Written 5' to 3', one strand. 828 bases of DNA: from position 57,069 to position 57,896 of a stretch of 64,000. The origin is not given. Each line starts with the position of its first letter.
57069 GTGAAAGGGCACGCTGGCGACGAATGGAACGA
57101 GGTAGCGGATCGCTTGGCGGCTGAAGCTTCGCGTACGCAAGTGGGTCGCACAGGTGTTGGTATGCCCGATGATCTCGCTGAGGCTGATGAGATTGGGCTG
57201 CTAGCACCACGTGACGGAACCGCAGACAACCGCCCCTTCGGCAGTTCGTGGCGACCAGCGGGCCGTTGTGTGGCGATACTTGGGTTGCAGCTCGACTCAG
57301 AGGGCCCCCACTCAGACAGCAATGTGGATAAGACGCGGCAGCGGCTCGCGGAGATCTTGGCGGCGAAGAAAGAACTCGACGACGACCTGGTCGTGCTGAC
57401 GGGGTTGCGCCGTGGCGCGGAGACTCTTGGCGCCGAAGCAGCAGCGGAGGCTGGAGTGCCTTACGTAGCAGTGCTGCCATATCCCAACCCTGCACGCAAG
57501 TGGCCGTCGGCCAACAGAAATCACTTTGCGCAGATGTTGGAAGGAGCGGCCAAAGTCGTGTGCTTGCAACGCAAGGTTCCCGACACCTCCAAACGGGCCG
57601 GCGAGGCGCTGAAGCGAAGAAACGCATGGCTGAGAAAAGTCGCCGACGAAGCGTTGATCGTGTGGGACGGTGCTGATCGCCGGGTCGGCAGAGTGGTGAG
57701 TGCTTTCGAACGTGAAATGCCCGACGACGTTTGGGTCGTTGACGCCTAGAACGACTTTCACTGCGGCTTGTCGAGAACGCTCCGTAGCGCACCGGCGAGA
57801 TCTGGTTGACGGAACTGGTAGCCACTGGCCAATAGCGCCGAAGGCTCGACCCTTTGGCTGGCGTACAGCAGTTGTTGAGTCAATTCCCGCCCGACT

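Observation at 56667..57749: RNase HI fused to a YpsA-like SLOG (predicted nucleotide-binding) domain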

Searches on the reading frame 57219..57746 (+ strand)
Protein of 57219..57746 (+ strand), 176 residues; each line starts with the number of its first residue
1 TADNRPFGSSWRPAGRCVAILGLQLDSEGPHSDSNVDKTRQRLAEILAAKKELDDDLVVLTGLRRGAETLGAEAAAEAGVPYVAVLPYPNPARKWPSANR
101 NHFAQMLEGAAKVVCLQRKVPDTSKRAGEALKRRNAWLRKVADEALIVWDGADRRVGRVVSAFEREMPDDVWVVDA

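Call 5: find_homologous_proteins(query=window:57219-57746:+, max_evalue=0.001)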
Query window:57219-57746:+ (176 aa): 106 proteins with E <= 0.001 among 809 candidates.
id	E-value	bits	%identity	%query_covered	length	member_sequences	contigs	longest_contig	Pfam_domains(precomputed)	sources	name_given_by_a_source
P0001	1.2e-83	297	79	96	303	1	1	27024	PF00075.31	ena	-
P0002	7.3e-80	285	75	99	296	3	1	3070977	PF00075.31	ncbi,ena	-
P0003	7.6e-62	226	61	95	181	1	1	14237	-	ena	-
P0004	1.7e-60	222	62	96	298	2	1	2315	PF00075.31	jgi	-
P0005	2.1e-59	218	60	97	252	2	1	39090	PF00075.31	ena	-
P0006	1.1e-55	206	60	95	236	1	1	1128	-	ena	-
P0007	4.0e-53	198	54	97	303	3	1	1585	PF00075.31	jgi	jgi:hypothetical protein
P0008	6.8e-48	181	54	95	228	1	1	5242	-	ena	-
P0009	3.2e-46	175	53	98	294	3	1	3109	PF00075.31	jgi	jgi:hypothetical protein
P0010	3.7e-45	172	53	97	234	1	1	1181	PF06908.17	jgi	jgi:uncharacterized phage-like protein YoqJ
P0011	9.9e-44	167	51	97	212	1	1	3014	PF06908.17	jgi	jgi:uncharacterized phage-like protein YoqJ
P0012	1.0e-43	167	55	92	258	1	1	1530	PF00075.31,PF06908.17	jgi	jgi:uncharacterized phage-like protein YoqJ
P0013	2.4e-43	166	52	93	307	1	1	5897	PF00075.31,PF06908.17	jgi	jgi:uncharacterized phage-like protein YoqJ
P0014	1.4e-42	163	59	78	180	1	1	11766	-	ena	-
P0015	1.5e-41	160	59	78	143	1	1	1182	-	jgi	-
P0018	1.0e-40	157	52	92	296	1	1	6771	PF00075.31,PF06908.17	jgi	jgi:uncharacterized phage-like protein YoqJ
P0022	1.4e-40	157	48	92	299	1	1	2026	PF00075.31,PF06908.17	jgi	jgi:hypothetical protein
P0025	2.9e-40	156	52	93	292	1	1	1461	PF00075.31,PF06908.17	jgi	jgi:uncharacterized phage-like protein YoqJ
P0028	5.0e-40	155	51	93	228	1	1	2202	PF06908.17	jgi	jgi:hypothetical protein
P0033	1.2e-39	154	52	92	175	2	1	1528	PF06908.17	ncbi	ncbi:MAG: SLOG family protein, partial [Acidimicrobiales bacterium]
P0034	3.1e-39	152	51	92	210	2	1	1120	PF06908.17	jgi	jgi:uncharacterized phage-like protein YoqJ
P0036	4.2e-39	152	49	93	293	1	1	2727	PF00075.31,PF06908.17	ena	-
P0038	9.6e-39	151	49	91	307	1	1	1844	PF00075.31,PF06908.17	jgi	jgi:uncharacterized phage-like protein YoqJ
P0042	5.5e-38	148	48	93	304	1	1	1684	PF00075.31,PF06908.17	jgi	jgi:ribonuclease HI/uncharacterized phage-like protein YoqJ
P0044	6.9e-38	148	53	79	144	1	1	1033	PF06908.17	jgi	jgi:uncharacterized phage-like protein YoqJ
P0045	7.4e-38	148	48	93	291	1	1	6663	PF00075.31,PF06908.17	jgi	jgi:uncharacterized phage-like protein YoqJ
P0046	8.2e-38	148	55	78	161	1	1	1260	PF06908.17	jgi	jgi:uncharacterized phage-like protein YoqJ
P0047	8.5e-38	148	53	78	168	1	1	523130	PF06908.17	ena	-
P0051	8.2e-37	144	47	93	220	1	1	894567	PF06908.17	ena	-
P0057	6.9e-36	141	46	95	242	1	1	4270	PF00075.31,PF06908.17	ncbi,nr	ncbi:MAG TPA: SLOG family protein, partial [Acidimicrobiales bacterium]|nr:SLOG family protein [Acid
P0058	7.6e-36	141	53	76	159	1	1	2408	PF06908.17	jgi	jgi:uncharacterized phage-like protein YoqJ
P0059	7.8e-36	141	46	92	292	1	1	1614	PF00075.31,PF06908.17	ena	-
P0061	1.1e-35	141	46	93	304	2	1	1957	PF00075.31,PF06908.17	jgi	jgi:ribonuclease HI/uncharacterized phage-like protein YoqJ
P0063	1.3e-35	141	48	92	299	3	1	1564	PF00075.31,PF06908.17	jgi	jgi:uncharacterized phage-like protein YoqJ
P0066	2.0e-35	140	46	92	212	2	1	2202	PF06908.17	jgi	jgi:uncharacterized phage-like protein YoqJ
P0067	2.8e-35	139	46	92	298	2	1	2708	PF00075.31,PF06908.17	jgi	jgi:ribonuclease HI/uncharacterized phage-like protein YoqJ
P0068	4.3e-35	139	47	92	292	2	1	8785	PF00075.31,PF06908.17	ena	-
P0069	5.5e-35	139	46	91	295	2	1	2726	PF00075.31,PF06908.17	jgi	jgi:uncharacterized phage-like protein YoqJ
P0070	7.2e-35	138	44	92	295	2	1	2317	PF00075.31,PF06908.17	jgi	jgi:uncharacterized phage-like protein YoqJ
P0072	8.2e-35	138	47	92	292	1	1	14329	PF00075.31,PF06908.17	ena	-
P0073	9.8e-35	138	48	93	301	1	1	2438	PF00075.31,PF06908.17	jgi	-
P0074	9.9e-35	138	53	78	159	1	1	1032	PF06908.17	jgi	jgi:uncharacterized phage-like protein YoqJ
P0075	2.3e-34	137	52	78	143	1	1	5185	PF06908.17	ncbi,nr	ncbi:MAG: hypothetical protein M3507_03570 [Actinomycetota bacterium]|nr:hypothetical protein [Actin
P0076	3.0e-34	136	45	92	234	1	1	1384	PF06908.17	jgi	jgi:uncharacterized phage-like protein YoqJ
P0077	3.5e-34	136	47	90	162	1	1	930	PF06908.17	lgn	-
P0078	4.2e-34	136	51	78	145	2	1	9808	PF06908.17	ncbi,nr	ncbi:MAG: DUF1273 domain-containing protein [Actinomycetota bacterium]|nr:DUF1273 domain-containing 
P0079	5.6e-34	135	45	92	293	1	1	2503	PF00075.31,PF06908.17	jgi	jgi:ribonuclease HI/uncharacterized phage-like protein YoqJ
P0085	1.2e-32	131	45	90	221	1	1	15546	PF06908.17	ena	-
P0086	1.8e-32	130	44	92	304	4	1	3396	PF00075.31,PF06908.17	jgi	jgi:ribonuclease HI/uncharacterized phage-like protein YoqJ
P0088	4.7e-32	129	46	91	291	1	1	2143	PF00075.31,PF06908.17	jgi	jgi:ribonuclease HI/uncharacterized phage-like protein YoqJ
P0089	1.4e-31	127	47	78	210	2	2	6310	PF06908.17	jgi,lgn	jgi:uncharacterized phage-like protein YoqJ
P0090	2.7e-31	127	44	92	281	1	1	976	PF00075.31,PF06908.17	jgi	jgi:uncharacterized phage-like protein YoqJ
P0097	6.5e-28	116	44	93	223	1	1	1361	PF06908.17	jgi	jgi:uncharacterized phage-like protein YoqJ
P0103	1.6e-17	82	54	47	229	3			PF00075.31,PF06908.17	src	-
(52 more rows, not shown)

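Call 10: find_encoding_contigs(protein=P0002, flank=10000, max_places=3)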
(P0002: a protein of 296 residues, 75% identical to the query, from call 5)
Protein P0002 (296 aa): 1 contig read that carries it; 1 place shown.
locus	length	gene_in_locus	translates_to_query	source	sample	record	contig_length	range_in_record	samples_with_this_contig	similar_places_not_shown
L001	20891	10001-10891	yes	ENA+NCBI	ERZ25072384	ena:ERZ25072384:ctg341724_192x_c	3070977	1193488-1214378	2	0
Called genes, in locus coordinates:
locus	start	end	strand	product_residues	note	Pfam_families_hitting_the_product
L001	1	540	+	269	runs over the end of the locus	PF02463:SMC_N (faint), PF00005:ABC_tran, PF13304:AAA_21 (faint)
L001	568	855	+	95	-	PF01329:Pterin_4a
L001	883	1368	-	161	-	PF01592:NifU_N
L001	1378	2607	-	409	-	PF00266:Aminotran_5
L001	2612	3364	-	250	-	PF00005:ABC_tran, PF02463:SMC_N (faint)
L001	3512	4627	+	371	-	PF02771:Acyl-CoA_dh_N, PF02770:Acyl-CoA_dh_M, PF00441:Acyl-CoA_dh_1, PF08028:Acyl-CoA_dh_2 (weak)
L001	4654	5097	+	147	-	-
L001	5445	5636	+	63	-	-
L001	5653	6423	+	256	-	PF12146:Hydrolase_4 (faint)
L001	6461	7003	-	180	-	PF00730:HhH-GPD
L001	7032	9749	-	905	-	PF28598:PDH_E1_N, PF00456:Transketolase_N (weak), PF17831:PDH_E1_M, PF22613:Transketolase_C_1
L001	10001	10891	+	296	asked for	PF00075:RNase_H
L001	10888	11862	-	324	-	PF01370:Epimerase, PF08338:DUF1731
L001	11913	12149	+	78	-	PF06305:LapA_dom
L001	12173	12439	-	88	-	-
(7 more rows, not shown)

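Call 11: find_encoding_contigs(protein=P0001, flank=10000, max_places=3)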
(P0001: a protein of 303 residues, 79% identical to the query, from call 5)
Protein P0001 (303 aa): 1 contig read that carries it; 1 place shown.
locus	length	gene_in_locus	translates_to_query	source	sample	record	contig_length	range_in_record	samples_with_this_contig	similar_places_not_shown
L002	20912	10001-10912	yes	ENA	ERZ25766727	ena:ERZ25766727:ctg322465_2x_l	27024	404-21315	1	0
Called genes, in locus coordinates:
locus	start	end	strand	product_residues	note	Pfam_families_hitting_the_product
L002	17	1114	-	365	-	-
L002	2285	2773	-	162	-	-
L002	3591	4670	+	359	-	PF02771:Acyl-CoA_dh_N, PF02770:Acyl-CoA_dh_M, PF00441:Acyl-CoA_dh_1, PF08028:Acyl-CoA_dh_2 (weak)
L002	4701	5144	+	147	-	-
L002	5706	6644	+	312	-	PF12146:Hydrolase_4 (faint)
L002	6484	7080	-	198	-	PF00730:HhH-GPD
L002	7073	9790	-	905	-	PF28598:PDH_E1_N, PF00456:Transketolase_N (weak), PF17831:PDH_E1_M, PF22613:Transketolase_C_1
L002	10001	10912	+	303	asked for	PF00075:RNase_H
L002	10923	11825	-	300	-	PF01370:Epimerase, PF16363:GDP_Man_Dehyd (faint), PF08338:DUF1731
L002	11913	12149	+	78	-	PF06305:LapA_dom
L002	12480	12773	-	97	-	-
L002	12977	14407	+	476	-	PF01134:GIDA (faint), PF07992:Pyr_redox_2, PF13738:Pyr_redox_3 (faint), PF00070:Pyr_redox, PF02852:Pyr_redox_dim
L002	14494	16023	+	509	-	-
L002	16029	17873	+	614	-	PF21948:LplA-B_cat, PF16881:LIAS_N (weak), PF04055:Radical_SAM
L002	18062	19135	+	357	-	PF01321:Creatinase_N, PF00557:Peptidase_M24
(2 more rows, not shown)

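Call 27: search_solved_structures(query=A2, max_evalue=10, show_alignments=3)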
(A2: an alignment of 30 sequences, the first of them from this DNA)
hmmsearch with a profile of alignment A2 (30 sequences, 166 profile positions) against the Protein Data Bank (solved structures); distinct sequences matched with E-value up to 10: 14.
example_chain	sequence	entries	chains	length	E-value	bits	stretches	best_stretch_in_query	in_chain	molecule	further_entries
2nx2_A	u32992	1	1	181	1e-07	34.9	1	6-140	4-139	Hypothetical protein ypsA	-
9nzh_A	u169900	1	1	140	0.31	13.8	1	3-41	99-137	Amylin-NHO-18 Binder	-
7qjm_A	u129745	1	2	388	0.34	13.7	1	36-94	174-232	alpha/beta-hydrolase (202)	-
9spj_R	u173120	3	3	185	0.51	13.1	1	106-157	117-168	60S ribosomal protein L17-B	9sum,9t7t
8zva_A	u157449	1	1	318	0.55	13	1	42-98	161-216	DNA processing protein DprA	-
9vzo_A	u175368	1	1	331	0.59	12.9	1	42-98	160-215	DprA-like antitoxin protein ShosA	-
3uqz_A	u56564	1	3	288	0.62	12.9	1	41-77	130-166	DNA processing protein DprA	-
6nvo_A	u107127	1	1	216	0.65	12.8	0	113-166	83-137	Nuclease MPE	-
6nvp_A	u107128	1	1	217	0.66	12.8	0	113-166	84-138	Nuclease MPE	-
6i8g_B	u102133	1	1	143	0.76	12.6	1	71-111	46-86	EDS1-specific nanobody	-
8g6i_C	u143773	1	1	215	0.99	12.2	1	65-110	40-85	NB33 heavy chain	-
5c2u_B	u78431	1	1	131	1.1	12.1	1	80-127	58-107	Nanobody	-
1ofu_A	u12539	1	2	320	1.1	12.1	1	27-107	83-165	CELL DIVISION PROTEIN FTSZ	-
7dwt_H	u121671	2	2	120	1.8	11.4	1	68-110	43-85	Anti-dengue virus human monoclonal antibody 1C19 Fab heavy chain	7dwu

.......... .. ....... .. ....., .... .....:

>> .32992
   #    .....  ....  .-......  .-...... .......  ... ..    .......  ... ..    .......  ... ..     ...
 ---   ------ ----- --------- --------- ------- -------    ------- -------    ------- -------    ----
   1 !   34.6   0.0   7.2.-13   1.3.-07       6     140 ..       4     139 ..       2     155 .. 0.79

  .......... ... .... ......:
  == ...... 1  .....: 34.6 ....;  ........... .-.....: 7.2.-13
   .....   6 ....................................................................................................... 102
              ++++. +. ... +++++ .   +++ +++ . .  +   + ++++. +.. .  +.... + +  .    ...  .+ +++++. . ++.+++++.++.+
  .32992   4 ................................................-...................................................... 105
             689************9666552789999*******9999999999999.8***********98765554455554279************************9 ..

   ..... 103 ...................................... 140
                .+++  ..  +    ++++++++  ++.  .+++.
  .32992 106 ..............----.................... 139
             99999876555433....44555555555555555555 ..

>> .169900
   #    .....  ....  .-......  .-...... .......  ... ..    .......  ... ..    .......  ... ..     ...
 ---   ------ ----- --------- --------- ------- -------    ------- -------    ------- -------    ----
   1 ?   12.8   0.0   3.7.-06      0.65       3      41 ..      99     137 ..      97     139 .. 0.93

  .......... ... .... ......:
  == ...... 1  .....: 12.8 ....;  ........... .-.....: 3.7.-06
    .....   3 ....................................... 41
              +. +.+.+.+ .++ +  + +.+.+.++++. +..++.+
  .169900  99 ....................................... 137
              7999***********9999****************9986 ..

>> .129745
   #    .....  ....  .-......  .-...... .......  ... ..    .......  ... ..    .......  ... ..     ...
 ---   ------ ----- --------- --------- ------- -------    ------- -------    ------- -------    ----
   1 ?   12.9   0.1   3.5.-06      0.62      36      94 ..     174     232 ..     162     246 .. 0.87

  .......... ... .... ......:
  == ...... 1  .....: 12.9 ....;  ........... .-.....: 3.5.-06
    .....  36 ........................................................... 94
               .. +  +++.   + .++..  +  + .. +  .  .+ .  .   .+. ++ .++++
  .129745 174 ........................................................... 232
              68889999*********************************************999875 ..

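Call 28: search_protein_families(library=pfam, alignment_id=A2, max_evalue=0.01)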
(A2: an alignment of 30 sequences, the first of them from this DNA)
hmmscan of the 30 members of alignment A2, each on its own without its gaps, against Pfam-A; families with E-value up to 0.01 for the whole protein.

A. member 1, seq(165 aa): 3 families
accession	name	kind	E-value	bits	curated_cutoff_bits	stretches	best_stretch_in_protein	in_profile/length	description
PF10686.14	YAcAr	-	0.00047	20.4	28.2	1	29-76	18-61/66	YspA, cpYpsA-related SLOG family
PF06908.16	YpsA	-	0.0017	18.8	27.7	1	47-141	42-137/168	YspA SLOG family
PF02481.21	DNA_processg_A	-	0.0038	16.9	29.6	1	39-137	68-162/212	DNA recombination-mediator protein A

B. families by the number of members that match (of 30 scanned): 4 families
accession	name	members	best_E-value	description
PF06908.16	YpsA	26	1.5e-09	YspA SLOG family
PF10686.14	YAcAr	21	0.0001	YspA, cpYpsA-related SLOG family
PF02481.21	DNA_processg_A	5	0.00015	DNA recombination-mediator protein A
PF23923.1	DUF7262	1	0.0034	Family of unknown function (DUF7262)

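Call 31: find_related_loci(query=A2, collection=genome_contigs, flank=6000)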
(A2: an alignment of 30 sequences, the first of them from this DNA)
Query A2 (165 aa) in genome_contigs; peptide patterns used: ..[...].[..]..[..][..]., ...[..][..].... (x = any residue, [..] = any of these).
599 stretches matched a pattern (row limit reached: there are more); 270 encode a relative of the query (tblastn E <= 1e-3); the best 80 are kept; 80 distinct loci.
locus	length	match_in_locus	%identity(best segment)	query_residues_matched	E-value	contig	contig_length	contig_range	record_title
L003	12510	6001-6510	96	1-165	5e-103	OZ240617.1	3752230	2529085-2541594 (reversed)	MAG: Candidatus Aldehydirespiratoraceae bacterium isolate 0b71e67c-702b-47f2-97b2-5742d9223fe1 genome assembly, chromoso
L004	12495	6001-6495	98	1-165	8e-103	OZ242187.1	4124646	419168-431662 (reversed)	MAG: Candidatus Aldehydirespiratoraceae bacterium isolate 61e8bfbb-40aa-4858-aaa5-c73b4985a48d genome assembly, chromoso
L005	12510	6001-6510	94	1-165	4e-101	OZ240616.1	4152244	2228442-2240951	MAG: Candidatus Aldehydirespiratoraceae bacterium isolate 1f25ca57-e486-4e0f-9107-43bc41358f04 genome assembly, chromoso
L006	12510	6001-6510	96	1-165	3e-103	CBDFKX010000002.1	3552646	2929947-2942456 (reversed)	MAG: Candidatus Aldehydirespiratoraceae bacterium isolate 8d6ab3e8-b734-4a82-969c-709287334e5d genome assembly, contig:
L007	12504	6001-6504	84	1-164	6e-89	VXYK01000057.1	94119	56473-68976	MAG: Acidimicrobiaceae bacterium isolate SB0670_bin_1 NODE_156_length_94119_cov_15.992335, whole genome shotgun sequence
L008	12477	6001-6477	82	1-164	2e-86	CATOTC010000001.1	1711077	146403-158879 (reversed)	MAG: uncultured Acidimicrobiales bacterium isolate 8df1c292-23c6-49f7-a3bb-af87a3525af3 genome assembly, contig: contig_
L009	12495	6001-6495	98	1-165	3e-104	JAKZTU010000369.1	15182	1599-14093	MAG: Acidimicrobiales bacterium isolate Langseth_MAG_00067 Langseth_MAG_00067_000000000369, whole genome shotgun sequenc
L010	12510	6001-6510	78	1-165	3e-82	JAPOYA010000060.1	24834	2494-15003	MAG: Acidimicrobiaceae bacterium isolate COS4_bin_1 NODE_1779_length_24834_cov_24.6529, whole genome shotgun sequence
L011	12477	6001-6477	76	1-164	2e-81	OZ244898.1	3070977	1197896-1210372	MAG: Candidatus Aldehydirespiratoraceae bacterium isolate f42316b8-8bff-4a9a-a819-47b04988829c genome assembly, chromoso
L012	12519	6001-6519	75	1-165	3e-78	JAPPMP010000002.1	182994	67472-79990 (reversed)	MAG: Acidimicrobiaceae bacterium isolate RHO3_bin_4 NODE_146_length_182994_cov_12.837946, whole genome shotgun sequence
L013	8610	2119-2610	63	1-163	3e-63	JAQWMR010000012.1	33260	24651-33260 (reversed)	MAG: Acidimicrobiales bacterium isolate cluster2_bin.157 k141_1088332, whole genome shotgun sequence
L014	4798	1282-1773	62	1-163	5e-62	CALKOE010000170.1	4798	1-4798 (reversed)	MAG: uncultured Acidimicrobiales bacterium isolate S2_Bin_Bin_210_sub_1 genome assembly, contig: c_000004252055, whole g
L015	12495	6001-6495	62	1-164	8e-56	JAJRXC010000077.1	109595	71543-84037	MAG: Actinomycetes bacterium isolate Dive96_bin3.113 k141_3694037, whole genome shotgun sequence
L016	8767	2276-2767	60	1-163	7e-56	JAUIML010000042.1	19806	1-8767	MAG: Acidimicrobiia bacterium isolate Co_bin.99 NODE_15399_length_19806_cov_1.032573, whole genome shotgun sequence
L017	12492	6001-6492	52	1-163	8e-52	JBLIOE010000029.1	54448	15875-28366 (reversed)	MAG: Candidatus Aldehydirespiratoraceae bacterium isolate 3300053785_170 Ga0535658_0000729, whole genome shotgun sequenc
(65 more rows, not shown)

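Call 41: predict_structure(alignment_id=A3)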
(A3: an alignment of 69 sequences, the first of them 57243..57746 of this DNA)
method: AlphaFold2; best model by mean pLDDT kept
length: 168 residues; sequences in the alignment: 69
mean_pLDDT: 94.8   pTM: 0.90
mean pLDDT of the five models: 94.8, 94.8, 94.7, 94.2, 94.1
residues with pLDDT >= 90: 152; 70-90: 10; 50-70: 6; < 50: 0
segments of 3 or more residues with pLDDT < 50: none
pLDDT, mean of each block of 10 residues (from residue 1): 89 87 78 98 98 97 98 98 95 97 97 97 97 98 96 97 96
secondary structure, 60 per line:
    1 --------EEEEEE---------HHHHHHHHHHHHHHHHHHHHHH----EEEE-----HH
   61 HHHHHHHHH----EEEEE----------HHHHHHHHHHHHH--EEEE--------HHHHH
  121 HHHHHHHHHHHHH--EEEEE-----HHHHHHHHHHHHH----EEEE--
elements in order: E9-14 H24-45 E50-53 H59-69 E74-78 H89-101 E104-107 H116-133 E136-140 H146-158 E163-166

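Call 45: fold_search(model_id=the predicted structure, library=pdb)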
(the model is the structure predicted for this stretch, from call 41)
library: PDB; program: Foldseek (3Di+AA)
matches with E <= 10: 1510; with E <= 0.001: 23
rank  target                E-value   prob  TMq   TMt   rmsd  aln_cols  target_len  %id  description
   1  2nx2                  1.4e-09  1.00  0.80  0.76   3.2       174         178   15  Crystal structure of protein ypsA from Bacillus subtilis, Pfam DUF1273 (released 2006-12-19)
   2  8zva                  4.8e-07  1.00  0.53  0.32   6.1       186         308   18  structure of ShosA from E.coli APEC O1 (released 2025-04-09)
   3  4ljl_A                1.4e-05  1.00  0.57  0.45   4.3       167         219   16  Structural insights into the unique single-stranded DNA binding mode of DNA processing protein A from Helicobacter pyl (released 2014-01-01)
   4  3uqz_C                3.0e-05  1.00  0.61  0.39   4.0       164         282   17  X-ray structure of DNA processing protein A (DprA) from Streptococcus pneumoniae (released 2012-08-29)
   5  5mll_B                3.0e-05  1.00  0.59  0.47   4.0       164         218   16  Structure of HpDprA at 1.9 Angstroms resolution (released 2017-12-20)
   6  5mll_A                3.2e-05  1.00  0.59  0.48   4.0       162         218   16  Structure of HpDprA at 1.9 Angstroms resolution (released 2017-12-20)
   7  4ljr_A                3.5e-05  1.00  0.58  0.48   4.3       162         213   15  Structural insights into the unique single-stranded DNA binding mode of DNA processing protein A from Helicobacter pyl (released 2014-01-01)
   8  3uqz_A                4.2e-05  1.00  0.61  0.39   4.0       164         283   17  X-ray structure of DNA processing protein A (DprA) from Streptococcus pneumoniae (released 2012-08-29)
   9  3maj                  5.1e-05  1.00  0.62  0.33   3.9       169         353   20  Crystal structure of putative DNA processing protein DprA from Rhodopseudomonas palustris CGA009 (released 2010-05-12)
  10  4ljk_G                5.8e-05  1.00  0.58  0.47   3.9       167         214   17  Structural insights into the unique single-stranded DNA binding mode of DNA processing protein A from Helicobacter pyl (released 2014-01-01)
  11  4ljk_B                6.1e-05  1.00  0.60  0.49   3.8       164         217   16  Structural insights into the unique single-stranded DNA binding mode of DNA processing protein A from Helicobacter pyl (released 2014-01-01)
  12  4ljk_F                7.9e-05  1.00  0.57  0.45   4.0       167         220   17  Structural insights into the unique single-stranded DNA binding mode of DNA processing protein A from Helicobacter pyl (released 2014-01-01)
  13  4ljk_A                9.6e-05  1.00  0.60  0.48   3.8       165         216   16  Structural insights into the unique single-stranded DNA binding mode of DNA processing protein A from Helicobacter pyl (released 2014-01-01)
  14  2iz6_B                1.2e-04  1.00  0.37  0.39   9.2       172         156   17  Structure of the Chlamydomonas rheinhardtii Moco Carrier Protein (released 2006-07-26)
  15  3uqz_B                2.2e-04  1.00  0.58  0.38   4.2       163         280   18  X-ray structure of DNA processing protein A (DprA) from Streptococcus pneumoniae (released 2012-08-29)
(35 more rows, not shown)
